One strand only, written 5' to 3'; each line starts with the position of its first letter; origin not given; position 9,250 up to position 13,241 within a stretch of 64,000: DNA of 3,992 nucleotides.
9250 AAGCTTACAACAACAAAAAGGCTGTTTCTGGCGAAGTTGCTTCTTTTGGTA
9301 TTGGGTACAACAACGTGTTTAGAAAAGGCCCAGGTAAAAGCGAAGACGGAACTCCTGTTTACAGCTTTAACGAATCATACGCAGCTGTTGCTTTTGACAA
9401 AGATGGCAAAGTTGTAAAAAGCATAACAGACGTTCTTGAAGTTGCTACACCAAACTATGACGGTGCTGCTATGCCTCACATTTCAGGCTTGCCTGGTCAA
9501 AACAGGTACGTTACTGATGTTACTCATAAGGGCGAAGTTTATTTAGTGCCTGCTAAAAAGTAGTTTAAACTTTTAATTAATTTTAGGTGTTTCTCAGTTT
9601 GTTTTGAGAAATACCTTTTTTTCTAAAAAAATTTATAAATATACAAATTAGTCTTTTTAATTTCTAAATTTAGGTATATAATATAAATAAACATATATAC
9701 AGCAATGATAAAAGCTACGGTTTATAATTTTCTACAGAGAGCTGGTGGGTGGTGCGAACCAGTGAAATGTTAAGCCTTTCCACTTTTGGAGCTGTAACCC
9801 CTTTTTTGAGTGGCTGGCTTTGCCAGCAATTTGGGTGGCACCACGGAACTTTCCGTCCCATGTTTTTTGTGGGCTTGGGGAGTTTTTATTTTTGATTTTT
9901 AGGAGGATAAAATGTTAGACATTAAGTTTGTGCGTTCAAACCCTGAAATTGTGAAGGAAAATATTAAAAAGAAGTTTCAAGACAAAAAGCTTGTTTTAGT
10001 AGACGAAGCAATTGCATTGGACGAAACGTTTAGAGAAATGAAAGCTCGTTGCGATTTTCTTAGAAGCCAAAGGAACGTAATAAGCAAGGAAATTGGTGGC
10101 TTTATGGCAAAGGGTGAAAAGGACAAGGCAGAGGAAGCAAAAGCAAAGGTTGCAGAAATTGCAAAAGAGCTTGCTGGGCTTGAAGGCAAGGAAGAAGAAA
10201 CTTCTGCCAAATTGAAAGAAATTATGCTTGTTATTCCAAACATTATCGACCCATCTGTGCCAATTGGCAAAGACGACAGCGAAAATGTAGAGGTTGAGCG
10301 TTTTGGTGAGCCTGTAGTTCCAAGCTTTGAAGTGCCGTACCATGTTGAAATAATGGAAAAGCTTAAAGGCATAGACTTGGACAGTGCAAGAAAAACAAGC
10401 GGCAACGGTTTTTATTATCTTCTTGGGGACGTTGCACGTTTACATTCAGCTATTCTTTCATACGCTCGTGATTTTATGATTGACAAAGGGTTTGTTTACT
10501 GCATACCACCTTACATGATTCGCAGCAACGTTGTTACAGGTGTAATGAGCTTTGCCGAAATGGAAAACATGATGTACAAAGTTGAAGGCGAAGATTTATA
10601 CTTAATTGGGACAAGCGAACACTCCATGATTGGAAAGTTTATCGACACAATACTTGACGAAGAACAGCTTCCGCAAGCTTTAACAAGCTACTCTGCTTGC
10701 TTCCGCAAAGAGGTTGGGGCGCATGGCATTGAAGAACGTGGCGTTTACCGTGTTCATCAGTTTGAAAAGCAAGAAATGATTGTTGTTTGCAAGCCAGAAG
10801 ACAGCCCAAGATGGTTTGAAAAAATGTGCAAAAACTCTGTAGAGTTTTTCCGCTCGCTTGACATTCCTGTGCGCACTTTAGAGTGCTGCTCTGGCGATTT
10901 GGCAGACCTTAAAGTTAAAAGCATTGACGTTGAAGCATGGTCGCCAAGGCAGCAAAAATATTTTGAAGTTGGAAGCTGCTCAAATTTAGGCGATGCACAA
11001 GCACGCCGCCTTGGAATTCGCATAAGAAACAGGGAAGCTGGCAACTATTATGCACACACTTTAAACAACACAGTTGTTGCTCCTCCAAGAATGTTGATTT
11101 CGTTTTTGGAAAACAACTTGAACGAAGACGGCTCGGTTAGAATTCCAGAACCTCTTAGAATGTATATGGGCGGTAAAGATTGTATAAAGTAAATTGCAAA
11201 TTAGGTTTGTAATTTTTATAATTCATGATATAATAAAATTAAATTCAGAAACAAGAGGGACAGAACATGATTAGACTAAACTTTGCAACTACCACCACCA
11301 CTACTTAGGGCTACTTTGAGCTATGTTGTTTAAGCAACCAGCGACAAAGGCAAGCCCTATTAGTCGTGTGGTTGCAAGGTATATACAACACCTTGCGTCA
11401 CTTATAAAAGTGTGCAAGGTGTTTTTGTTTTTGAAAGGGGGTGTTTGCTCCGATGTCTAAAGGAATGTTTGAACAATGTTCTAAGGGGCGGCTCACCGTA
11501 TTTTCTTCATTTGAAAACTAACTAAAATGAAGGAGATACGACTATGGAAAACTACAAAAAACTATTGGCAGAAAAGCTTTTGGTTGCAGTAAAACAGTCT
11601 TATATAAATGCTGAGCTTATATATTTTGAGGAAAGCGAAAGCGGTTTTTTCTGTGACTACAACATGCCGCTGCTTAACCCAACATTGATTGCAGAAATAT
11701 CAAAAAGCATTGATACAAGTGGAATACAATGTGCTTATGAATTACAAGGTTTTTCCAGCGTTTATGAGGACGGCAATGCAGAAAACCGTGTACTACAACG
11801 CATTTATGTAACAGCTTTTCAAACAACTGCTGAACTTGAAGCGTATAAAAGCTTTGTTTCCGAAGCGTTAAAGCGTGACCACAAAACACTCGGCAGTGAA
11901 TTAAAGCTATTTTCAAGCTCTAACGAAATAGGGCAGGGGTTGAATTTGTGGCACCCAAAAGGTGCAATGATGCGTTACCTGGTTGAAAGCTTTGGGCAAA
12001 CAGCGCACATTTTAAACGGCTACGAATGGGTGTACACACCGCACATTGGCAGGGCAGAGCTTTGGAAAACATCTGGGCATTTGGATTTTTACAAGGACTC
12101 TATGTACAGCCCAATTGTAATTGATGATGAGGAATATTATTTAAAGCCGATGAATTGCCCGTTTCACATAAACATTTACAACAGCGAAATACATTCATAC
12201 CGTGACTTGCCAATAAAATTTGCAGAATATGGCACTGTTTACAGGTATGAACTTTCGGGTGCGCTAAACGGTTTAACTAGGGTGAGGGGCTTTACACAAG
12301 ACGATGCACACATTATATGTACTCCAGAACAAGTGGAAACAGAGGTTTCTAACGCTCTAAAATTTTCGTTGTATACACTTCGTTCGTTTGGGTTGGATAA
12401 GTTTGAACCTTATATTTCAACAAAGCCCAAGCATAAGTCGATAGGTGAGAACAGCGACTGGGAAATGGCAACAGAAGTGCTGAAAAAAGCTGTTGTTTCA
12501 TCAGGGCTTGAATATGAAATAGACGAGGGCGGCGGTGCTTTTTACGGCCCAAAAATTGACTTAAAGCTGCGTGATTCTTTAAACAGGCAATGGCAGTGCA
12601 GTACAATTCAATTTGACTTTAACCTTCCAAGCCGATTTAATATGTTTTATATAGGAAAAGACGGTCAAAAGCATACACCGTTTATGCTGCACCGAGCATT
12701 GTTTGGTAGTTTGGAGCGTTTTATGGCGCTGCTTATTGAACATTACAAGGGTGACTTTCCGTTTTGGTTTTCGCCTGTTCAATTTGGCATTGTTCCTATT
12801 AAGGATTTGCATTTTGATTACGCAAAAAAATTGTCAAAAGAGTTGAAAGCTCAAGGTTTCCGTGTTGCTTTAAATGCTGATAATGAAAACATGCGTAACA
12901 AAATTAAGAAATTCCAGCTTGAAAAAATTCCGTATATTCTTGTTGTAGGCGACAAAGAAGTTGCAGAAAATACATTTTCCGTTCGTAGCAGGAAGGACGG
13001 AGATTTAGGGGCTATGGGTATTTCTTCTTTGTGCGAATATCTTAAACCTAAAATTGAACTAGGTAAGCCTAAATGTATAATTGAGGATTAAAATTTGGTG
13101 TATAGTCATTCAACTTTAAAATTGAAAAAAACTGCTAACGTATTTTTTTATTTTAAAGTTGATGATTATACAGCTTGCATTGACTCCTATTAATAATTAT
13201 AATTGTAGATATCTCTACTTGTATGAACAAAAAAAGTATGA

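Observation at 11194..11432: thrS is controlled by a leader ORF ending in six consecutive Thr codons plus alternative antiterminator/terminator helices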

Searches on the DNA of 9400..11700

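Call 4: search_rna_families(source=window, start=9400, end=11700, threshold=evalue, max_evalue=10, show_alignments=4)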
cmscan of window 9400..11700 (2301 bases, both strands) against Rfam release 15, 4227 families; matches with E-value up to 10: 8.
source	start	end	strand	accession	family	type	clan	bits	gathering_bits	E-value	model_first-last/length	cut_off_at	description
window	9696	9863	+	RF00230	T-box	Cis-reg; leader;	-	88.3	93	2.8e-19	1-219/219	no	T-box leader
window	10184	10262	+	RF01422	snoR116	Gene; snRNA; snoRNA; CD-box;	-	23.3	47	0.19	1-86/86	no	small nucleolar RNA snoR116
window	11385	11451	-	RF02450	ncr1175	Gene; sRNA;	-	19.7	60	1.8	1-110/110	no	Bacillus sRNA ncr1175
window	11383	11430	+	RF00896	mir-787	Gene; miRNA;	-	17.4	57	5.7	11-62/72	no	mir-787 microRNA precursor family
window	11143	11225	-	RF01559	DdR1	Gene; snRNA; snoRNA; CD-box;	-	17.3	70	6.1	1-66/66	no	Dictyostelium snoRNA DdR1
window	11583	11687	+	RF00416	SNORA43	Gene; snRNA; snoRNA; HACA-box;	CL00029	15.1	80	8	1-138/138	no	Small nucleolar RNA SNORA43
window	10115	10252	+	RF02111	IS009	Gene;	-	12.8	117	5.3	1-199/199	no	IS009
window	11042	11212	+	RF01494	rliD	Gene; antisense;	-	11.8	50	3.5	1-327/327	no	Listeria sRNA rliD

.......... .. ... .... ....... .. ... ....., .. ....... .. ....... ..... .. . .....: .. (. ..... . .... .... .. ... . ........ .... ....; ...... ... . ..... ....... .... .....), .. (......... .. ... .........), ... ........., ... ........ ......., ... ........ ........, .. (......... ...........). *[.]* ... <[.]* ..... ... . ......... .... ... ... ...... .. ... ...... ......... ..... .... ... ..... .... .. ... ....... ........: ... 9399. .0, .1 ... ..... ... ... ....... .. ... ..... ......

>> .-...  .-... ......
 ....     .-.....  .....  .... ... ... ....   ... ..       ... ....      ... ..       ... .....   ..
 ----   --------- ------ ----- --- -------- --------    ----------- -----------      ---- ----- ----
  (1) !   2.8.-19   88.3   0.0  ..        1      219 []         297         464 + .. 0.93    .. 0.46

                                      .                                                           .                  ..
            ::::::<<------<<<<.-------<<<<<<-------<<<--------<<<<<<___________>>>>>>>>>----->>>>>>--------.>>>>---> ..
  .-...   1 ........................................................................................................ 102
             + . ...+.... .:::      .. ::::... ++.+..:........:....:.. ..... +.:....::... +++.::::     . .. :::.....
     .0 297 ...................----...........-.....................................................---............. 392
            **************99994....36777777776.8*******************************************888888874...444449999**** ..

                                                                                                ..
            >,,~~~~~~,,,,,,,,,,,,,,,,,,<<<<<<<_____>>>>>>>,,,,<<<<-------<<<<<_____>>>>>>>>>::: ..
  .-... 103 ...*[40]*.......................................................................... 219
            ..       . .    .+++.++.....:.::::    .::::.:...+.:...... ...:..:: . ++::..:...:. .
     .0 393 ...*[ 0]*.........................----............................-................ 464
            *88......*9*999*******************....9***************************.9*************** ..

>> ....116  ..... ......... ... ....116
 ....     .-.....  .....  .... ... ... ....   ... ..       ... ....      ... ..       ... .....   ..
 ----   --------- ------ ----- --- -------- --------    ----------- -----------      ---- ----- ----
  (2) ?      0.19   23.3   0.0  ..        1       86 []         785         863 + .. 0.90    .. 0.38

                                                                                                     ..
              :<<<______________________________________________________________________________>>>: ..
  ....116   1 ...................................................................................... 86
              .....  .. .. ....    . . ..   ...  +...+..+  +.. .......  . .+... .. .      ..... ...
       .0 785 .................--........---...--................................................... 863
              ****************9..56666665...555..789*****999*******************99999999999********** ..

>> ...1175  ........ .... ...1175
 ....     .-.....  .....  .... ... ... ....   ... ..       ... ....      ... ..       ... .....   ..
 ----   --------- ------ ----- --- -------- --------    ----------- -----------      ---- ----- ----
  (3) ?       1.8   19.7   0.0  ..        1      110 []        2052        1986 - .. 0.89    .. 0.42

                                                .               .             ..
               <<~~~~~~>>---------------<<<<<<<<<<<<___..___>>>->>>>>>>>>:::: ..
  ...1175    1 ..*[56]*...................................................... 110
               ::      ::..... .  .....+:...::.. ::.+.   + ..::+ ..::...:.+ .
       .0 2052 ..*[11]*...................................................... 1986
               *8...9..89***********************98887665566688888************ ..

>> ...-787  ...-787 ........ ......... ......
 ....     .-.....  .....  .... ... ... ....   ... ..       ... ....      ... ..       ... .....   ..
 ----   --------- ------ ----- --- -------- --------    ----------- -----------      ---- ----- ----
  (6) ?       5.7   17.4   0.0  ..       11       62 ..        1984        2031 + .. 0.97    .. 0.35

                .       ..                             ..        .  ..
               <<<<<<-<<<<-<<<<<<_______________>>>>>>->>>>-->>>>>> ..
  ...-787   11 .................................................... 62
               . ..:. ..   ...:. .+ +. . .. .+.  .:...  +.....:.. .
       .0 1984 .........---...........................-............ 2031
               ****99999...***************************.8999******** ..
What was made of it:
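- On Rfam Thr_leader (RF00506, proteobacterial thr operon leader): No match in 9400-11700 at E<=10 (call 4).
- Closest known: Classical leader-peptide attenuators of Proteobacteria. Different: No sequence or covariance-model similarity; Rfam Thr_leader does not match (call 4).
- Checked: The upstream serS leader does carry a T-box, 9696-9863, 88.3 bits, E 3e-19, just under Rfam's 93-bit gathering score (call 4).
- No Rfam family matches (call 4). serS, 1.6 kb upstream, has a T-box (call 4). The same search gives 88 bits for the serS leader (call 4).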

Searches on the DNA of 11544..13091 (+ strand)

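Call 49: search_rna_families(sources=[L001, L002, L003, L004, L005, L006, L007, L008, L009, L010, L011, L012, L013, L015, L021, L022, L024, L027, L030, L033], threshold=gathering)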
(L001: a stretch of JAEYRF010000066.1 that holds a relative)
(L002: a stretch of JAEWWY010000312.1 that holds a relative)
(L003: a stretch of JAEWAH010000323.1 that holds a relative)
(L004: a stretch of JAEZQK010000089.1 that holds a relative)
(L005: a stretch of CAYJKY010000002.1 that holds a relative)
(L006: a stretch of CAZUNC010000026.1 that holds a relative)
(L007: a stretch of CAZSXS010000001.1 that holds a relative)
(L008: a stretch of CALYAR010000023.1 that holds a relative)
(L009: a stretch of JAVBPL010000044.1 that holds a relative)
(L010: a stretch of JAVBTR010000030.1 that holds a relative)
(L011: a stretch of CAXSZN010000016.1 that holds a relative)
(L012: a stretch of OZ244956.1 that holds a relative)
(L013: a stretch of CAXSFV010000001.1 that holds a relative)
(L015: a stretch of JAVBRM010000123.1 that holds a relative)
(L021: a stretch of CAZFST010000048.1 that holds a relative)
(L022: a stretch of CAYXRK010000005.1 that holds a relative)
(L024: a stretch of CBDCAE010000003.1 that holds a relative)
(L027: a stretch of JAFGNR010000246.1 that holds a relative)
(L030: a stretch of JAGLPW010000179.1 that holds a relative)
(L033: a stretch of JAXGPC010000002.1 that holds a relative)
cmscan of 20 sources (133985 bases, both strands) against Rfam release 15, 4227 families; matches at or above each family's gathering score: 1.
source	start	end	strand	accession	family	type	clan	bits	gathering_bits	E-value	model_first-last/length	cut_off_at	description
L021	2088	2319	+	RF00230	T-box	Cis-reg; leader;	-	94.6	93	3.9e-19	1-219/219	no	T-box leader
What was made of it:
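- On T-box riboswitch (RF00230): The same runs match T-box at serS with 88.3 bits (call 4) and at L021 with 94.6 bits (call 49).
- Closest known: T-box riboswitch. Different: No Stem I, specifier loop or T-box sequence is present, and there is no CM match (calls 4, 49).
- Ten orthologous loci give none at gathering threshold, while Fusibacter thrS gives 94.6 bits (call 49).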

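Call 62: search_rna_families(source=L164, start=1, end=400, threshold=evalue, max_evalue=1)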
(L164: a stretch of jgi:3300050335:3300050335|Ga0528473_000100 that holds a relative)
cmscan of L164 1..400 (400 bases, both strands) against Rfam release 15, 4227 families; matches with E-value up to 1: 1.
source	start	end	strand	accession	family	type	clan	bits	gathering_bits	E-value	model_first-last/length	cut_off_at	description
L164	73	183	-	RF03162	TD-2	Gene; sRNA;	CL00124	24.1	48.7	0.2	1-98/98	no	TD-2 RNA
